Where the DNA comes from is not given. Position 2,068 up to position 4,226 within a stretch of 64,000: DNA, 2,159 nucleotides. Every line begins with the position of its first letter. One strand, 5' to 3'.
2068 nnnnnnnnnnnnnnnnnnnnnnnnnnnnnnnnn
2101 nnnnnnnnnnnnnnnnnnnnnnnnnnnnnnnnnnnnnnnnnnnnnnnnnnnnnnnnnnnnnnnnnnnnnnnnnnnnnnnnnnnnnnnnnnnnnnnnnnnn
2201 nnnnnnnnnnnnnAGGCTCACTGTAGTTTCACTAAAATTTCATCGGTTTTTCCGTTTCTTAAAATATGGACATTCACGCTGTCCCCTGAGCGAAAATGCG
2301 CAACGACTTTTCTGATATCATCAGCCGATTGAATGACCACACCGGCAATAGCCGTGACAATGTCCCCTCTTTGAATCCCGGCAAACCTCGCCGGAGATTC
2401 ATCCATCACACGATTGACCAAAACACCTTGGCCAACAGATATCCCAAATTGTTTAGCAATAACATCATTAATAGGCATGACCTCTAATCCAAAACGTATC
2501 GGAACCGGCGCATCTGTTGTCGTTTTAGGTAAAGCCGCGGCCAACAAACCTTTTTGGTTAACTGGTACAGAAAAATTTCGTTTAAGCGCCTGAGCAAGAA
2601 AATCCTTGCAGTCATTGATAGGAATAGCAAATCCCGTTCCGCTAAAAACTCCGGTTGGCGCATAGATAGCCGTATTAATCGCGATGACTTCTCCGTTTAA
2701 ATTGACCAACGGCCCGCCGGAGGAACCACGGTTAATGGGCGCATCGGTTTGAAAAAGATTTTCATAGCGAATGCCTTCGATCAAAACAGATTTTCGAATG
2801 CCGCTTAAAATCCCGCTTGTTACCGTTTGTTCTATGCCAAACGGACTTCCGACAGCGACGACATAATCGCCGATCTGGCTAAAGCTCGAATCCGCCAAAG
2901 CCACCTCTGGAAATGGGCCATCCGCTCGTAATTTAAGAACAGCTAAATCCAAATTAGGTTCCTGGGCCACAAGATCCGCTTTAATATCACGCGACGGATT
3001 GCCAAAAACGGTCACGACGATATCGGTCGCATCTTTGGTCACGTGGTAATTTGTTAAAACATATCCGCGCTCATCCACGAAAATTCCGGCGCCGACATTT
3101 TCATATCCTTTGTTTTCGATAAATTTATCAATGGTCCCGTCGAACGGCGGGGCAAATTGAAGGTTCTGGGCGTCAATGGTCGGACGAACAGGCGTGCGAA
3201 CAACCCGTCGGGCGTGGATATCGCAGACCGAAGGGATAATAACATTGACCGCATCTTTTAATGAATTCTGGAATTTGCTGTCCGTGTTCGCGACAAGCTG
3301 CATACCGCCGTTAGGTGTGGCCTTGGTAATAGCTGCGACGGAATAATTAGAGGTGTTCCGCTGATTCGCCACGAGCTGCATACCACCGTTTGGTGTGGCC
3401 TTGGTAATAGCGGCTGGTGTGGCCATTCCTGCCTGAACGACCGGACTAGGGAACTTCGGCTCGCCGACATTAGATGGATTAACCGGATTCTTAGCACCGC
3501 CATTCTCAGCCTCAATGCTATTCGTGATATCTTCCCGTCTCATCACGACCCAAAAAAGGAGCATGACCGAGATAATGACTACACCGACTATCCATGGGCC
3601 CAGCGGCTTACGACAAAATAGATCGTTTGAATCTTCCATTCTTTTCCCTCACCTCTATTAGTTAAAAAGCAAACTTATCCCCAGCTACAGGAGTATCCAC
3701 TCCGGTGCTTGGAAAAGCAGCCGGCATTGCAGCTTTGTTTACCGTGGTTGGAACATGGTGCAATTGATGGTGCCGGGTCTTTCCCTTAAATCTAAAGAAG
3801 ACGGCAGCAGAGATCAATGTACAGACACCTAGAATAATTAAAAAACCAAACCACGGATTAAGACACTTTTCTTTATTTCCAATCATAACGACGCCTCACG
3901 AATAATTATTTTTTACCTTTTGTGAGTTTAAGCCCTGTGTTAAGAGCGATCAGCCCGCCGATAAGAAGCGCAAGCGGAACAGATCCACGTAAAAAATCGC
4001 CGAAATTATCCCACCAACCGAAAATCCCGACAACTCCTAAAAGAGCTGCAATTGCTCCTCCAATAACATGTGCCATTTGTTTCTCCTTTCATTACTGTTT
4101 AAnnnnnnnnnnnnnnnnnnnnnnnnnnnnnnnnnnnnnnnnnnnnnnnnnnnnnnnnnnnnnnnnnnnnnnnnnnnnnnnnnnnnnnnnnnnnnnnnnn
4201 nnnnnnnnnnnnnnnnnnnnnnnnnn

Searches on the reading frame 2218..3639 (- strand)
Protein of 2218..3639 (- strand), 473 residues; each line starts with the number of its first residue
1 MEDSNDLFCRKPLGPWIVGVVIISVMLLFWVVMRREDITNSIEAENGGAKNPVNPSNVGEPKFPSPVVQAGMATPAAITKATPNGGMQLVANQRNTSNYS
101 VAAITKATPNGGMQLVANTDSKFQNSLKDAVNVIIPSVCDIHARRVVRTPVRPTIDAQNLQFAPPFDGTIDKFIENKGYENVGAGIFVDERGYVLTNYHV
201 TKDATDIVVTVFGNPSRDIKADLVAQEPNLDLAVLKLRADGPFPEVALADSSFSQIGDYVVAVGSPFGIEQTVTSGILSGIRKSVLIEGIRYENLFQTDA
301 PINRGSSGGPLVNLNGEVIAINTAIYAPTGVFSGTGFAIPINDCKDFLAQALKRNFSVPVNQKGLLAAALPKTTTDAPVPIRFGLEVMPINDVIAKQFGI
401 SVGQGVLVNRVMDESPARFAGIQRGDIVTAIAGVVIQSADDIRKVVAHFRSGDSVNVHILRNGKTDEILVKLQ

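Call 3: search_protein_families(library=pfam, proteins=[window:2218-3639:-], max_evalue=1)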
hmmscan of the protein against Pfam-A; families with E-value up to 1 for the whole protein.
window:2218-3639:- (473 aa): 7 families
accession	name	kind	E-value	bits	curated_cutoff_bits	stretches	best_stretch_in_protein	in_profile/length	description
PF13365.12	Trypsin_2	-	2.5e-29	103.3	27.6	1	183-321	1-144/144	Trypsin-like peptidase domain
PF00089.32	Trypsin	-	5.2e-14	53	20.6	1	182-347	26-219/220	Trypsin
PF13180.12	PDZ_2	-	2.1e-13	50.8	27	1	404-472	12-80/80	PDZ domain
PF17820.7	PDZ_6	-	9.9e-09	35.3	27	1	408-447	2-41/54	PDZ domain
PF00595.29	PDZ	-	1.5e-05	25.7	23.2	1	397-459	23-80/81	PDZ domain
PF24253.1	DUF7454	-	0.023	15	27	0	255-274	10-31/59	Domain of unknown function (DUF7454)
PF14685.13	PDZ_Tricorn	-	0.18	12.3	25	1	414-463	30-80/88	Tricorn protease PDZ domain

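Call 6: search_protein_families(library=ncbifam, proteins=[window:2218-3639:-], max_evalue=0.01)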
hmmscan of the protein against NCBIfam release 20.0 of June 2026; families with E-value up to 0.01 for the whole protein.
window:2218-3639:- (473 aa): 20 families
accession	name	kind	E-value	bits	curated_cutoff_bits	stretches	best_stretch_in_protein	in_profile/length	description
TIGR02037.1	degP_htrA_DO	subfamily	4.5e-86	289.5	416.2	2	126-354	2-230/434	Do family serine endopeptidase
NF040960.1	MamE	equivalog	1.4e-70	238.7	800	2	72-351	21-293/659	magnetosome formation protease MamE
NF047968.1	SerProtHtrA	equivalog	4e-59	200.8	470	1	171-471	77-356/357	serine protease HtrA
NF007526.1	PRK10139.1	equivalog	5.2e-59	200.1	756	1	170-472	80-359/456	serine endoprotease DegQ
NF041521.1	HhoA_HhoB_HtrA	equivalog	3.2e-58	197.6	450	1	127-471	3-330/335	HhoA/HhoB/HtrA family serine endopeptidase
NF008189.1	PRK10942.1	equivalog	8.2e-57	192.7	720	2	175-352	107-282/477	serine endoprotease DegP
TIGR02038.1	protease_degS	equivalog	4.3e-51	174.1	422.95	2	179-352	76-247/351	outer membrane-stress sensor serine endopeptidase DegS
NF008147.1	PRK10898.1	equivalog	1.1e-46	159.6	408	1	177-468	74-343/352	outer membrane-stress sensor serine endopeptidase DegS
NF050055.1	SerProtHtrAMycob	equivalog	1.3e-42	146.4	800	2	170-369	218-423/502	serine protease HtrA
NF053637.1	SerProtHtrAspr2045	equivalog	1.5e-30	106.4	650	1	190-472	115-386/394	serine protease HtrA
NF040961.1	MamO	equivalog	8.4e-25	87.2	800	1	169-341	88-257/648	magnetosome protein MamO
NF033740.0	MarP_fam_protase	equivalog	4.2e-14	52.4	250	1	183-358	213-384/390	MarP family serine protease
NF041199.1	trx7_PDZ_seleno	equivalog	1.1e-07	31.2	300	1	402-472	201-272/390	Trx7/PDZ domain-containing (seleno)protein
NF041515.1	GspC_delta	equivalog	2.9e-07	30.5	150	1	405-468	243-306/311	type II secretion system protein GspC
NF041616.1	T2SS_C_SYNERG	exception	1.5e-06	27.8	200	1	402-464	225-287/296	type II secretion system protein GspC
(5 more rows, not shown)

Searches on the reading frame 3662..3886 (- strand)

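Call 3: search_protein_families(library=pfam, proteins=[window:3662-3886:-], max_evalue=1)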
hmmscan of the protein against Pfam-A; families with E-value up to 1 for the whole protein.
window:3662-3886:- (74 aa): 1 family
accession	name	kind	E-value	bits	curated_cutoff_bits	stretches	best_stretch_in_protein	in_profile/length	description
PF13800.11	Sigma_reg_N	-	0.053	14.2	26.3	1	15-63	23-68/91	Sigma factor regulator N-terminal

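Call 6: search_protein_families(library=ncbifam, proteins=[window:3662-3886:-], max_evalue=0.01)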
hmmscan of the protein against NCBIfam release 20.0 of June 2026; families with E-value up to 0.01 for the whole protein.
window:3662-3886:- (74 aa): 0 families

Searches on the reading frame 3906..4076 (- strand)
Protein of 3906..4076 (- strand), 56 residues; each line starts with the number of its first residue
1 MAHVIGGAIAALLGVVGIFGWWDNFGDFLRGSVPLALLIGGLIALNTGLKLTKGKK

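Call 3: search_protein_families(library=pfam, proteins=[window:3906-4076:-], max_evalue=1)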
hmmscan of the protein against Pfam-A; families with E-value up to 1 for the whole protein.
window:3906-4076:- (56 aa): 0 families

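Call 6: search_protein_families(library=ncbifam, proteins=[window:3906-4076:-], max_evalue=0.01)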
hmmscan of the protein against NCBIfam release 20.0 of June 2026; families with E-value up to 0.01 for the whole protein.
window:3906-4076:- (56 aa): 1 family
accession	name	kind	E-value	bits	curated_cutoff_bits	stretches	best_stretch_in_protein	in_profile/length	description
NF040963.1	MamI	equivalog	2.3e-12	46.6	80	1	1-50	1-50/69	magnetosome protein MamI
